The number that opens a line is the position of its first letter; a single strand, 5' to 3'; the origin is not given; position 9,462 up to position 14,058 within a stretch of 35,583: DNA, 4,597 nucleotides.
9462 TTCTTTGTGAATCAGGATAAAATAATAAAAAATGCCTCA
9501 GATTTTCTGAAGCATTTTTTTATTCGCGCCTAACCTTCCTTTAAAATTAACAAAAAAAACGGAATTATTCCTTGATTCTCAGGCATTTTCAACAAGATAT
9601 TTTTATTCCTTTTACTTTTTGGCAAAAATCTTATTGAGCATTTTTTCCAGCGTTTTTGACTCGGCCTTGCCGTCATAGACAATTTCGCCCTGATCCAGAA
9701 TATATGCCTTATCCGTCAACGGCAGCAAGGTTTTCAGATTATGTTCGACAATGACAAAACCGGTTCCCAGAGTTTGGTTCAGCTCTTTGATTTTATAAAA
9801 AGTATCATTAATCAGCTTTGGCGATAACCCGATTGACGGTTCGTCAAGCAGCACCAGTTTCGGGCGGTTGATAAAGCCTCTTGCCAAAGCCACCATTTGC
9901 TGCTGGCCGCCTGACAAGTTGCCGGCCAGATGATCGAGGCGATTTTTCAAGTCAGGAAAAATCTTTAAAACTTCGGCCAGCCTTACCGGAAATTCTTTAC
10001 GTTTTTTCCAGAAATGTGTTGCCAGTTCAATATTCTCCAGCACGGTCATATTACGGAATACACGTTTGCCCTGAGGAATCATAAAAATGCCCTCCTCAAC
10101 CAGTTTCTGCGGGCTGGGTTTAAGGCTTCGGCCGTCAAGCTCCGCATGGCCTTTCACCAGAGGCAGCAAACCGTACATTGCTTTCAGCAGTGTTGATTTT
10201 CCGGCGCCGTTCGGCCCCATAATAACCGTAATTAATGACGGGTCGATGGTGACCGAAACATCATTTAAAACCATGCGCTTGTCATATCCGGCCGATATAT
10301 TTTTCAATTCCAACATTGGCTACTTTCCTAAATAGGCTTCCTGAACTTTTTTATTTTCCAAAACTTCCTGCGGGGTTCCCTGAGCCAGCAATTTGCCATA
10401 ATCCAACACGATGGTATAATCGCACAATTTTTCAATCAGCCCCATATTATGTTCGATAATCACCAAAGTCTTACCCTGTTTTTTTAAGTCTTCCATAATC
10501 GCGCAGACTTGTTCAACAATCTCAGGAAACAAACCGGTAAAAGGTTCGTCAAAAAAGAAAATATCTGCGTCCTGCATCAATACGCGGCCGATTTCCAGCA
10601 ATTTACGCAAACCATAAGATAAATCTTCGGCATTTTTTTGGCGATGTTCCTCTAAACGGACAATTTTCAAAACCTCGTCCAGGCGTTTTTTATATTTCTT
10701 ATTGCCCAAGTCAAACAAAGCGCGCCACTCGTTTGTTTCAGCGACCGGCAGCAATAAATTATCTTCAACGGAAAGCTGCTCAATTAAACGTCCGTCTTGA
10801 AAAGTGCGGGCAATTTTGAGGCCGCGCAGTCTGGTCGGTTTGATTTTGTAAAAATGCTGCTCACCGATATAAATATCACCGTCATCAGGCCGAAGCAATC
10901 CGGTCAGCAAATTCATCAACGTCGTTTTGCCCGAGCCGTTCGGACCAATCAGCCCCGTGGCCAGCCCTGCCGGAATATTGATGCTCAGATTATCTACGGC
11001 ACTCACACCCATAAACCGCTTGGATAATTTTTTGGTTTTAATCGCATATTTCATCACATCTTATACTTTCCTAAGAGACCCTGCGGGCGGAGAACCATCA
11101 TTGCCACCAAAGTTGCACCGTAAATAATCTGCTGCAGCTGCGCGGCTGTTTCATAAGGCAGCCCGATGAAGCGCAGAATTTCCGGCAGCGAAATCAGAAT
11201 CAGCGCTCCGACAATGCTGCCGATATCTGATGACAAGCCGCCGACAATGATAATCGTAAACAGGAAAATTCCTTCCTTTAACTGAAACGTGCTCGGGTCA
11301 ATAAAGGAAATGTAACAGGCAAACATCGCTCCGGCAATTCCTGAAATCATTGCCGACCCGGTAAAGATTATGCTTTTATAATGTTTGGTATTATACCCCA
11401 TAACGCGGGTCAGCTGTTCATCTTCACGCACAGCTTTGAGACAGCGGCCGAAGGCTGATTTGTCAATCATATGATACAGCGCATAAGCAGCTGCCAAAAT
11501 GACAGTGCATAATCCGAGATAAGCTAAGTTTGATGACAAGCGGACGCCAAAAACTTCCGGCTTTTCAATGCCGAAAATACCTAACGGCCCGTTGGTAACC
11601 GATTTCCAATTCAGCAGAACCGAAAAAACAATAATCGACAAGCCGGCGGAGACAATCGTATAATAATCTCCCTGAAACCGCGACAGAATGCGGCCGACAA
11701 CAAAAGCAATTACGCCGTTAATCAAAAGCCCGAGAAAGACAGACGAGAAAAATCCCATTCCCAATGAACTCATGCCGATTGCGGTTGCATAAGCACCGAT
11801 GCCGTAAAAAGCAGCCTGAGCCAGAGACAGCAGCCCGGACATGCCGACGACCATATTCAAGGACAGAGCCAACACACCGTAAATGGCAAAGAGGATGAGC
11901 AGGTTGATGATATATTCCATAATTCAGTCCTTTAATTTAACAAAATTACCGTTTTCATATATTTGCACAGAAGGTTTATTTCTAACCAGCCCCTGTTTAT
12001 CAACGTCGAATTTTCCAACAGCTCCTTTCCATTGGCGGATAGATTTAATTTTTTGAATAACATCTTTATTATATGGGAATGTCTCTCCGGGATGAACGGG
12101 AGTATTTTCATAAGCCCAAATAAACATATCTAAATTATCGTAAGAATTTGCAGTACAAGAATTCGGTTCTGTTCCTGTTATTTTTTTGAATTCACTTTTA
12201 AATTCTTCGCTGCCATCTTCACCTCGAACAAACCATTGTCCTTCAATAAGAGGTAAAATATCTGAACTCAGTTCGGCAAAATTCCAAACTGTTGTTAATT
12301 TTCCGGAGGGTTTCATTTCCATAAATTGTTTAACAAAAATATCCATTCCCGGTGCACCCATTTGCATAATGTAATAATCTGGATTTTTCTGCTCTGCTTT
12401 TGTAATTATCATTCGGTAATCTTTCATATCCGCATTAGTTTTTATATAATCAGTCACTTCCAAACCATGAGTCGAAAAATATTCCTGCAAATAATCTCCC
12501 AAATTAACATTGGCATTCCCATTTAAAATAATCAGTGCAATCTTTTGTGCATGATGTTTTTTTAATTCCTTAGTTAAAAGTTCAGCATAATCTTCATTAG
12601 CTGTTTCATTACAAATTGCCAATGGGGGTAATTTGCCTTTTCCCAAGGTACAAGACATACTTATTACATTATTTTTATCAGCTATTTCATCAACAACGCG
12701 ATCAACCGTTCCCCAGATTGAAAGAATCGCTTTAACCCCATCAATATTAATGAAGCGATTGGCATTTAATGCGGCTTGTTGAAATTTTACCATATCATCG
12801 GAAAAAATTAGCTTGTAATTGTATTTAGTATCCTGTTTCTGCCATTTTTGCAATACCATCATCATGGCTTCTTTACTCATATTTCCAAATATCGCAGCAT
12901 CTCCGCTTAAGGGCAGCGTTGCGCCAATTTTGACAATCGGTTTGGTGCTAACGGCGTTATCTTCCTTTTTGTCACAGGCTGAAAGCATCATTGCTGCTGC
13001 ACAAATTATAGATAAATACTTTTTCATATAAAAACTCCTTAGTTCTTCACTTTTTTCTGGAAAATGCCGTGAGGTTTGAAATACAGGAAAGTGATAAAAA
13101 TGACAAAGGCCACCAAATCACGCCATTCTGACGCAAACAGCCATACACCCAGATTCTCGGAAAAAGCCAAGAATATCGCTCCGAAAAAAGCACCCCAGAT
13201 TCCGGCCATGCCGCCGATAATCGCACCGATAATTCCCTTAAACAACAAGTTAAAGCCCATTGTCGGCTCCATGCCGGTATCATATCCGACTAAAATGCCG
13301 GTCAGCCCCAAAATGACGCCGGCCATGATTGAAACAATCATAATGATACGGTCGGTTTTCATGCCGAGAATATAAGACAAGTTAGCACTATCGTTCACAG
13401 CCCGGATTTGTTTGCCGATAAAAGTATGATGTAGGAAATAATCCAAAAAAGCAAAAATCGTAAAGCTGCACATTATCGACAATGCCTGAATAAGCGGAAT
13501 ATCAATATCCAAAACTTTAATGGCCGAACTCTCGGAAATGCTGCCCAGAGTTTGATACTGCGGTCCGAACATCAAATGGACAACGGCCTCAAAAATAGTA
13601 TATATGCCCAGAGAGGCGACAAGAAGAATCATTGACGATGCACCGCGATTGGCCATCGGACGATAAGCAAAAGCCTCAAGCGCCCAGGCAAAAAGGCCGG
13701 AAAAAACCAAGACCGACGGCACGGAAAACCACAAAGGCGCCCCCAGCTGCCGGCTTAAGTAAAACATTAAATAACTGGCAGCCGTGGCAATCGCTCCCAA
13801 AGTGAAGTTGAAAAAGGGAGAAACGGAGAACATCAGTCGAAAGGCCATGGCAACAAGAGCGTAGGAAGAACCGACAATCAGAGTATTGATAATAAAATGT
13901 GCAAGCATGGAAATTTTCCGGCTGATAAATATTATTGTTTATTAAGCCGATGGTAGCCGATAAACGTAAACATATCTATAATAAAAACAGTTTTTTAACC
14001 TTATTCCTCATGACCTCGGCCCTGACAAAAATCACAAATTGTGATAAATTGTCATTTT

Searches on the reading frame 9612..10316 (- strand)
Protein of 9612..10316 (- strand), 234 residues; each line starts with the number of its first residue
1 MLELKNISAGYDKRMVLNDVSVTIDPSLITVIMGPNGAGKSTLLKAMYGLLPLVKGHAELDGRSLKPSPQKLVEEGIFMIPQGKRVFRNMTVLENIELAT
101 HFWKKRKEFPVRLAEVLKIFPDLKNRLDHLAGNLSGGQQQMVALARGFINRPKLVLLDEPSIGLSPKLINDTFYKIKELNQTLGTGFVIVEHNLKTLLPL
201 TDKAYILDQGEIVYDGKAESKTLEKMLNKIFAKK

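Call 25: search_protein_families(library=pfam, proteins=[window:9612-10316:-], max_evalue=0.00001)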
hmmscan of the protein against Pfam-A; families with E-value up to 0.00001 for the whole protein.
window:9612-10316:- (234 aa): 5 families
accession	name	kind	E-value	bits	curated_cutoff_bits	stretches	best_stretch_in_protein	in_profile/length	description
PF00005.33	ABC_tran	-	2.9e-32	112.6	25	1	17-161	1-136/137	ABC transporter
PF13304.12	AAA_21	-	4.3e-10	40.6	27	0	29-72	1-61/304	AAA domain, putative AbiEii toxin, Type IV TA system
PF02463.25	SMC_N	-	5.5e-06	26.4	40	0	28-48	25-46/220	RecF/RecN/SMC N terminal domain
PF13555.12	AAA_29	-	6.7e-06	26.2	27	0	19-51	14-46/61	P-loop containing region of AAA domain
PF13175.12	AAA_15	-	8e-06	26.1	32.1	0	17-74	14-55/374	AAA ATPase domain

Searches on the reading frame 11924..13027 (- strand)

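Call 25: search_protein_families(library=pfam, proteins=[window:11924-13027:-], max_evalue=0.00001)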
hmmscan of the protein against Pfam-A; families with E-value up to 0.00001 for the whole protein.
window:11924-13027:- (367 aa): 1 family
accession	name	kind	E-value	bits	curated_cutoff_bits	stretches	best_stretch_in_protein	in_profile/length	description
PF13458.12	Peripla_BP_6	-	3e-24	86.8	31.7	1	32-343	2-323/343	Periplasmic binding protein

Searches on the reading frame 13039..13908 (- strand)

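Call 25: search_protein_families(library=pfam, proteins=[window:13039-13908:-], max_evalue=0.00001)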
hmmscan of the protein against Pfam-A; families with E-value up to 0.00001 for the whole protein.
window:13039-13908:- (289 aa): 1 family
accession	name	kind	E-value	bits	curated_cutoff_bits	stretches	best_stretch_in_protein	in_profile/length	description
PF02653.21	BPD_transp_2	-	6.3e-29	101.4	26.8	1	6-274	2-268/269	Branched-chain amino acid transport system / permease component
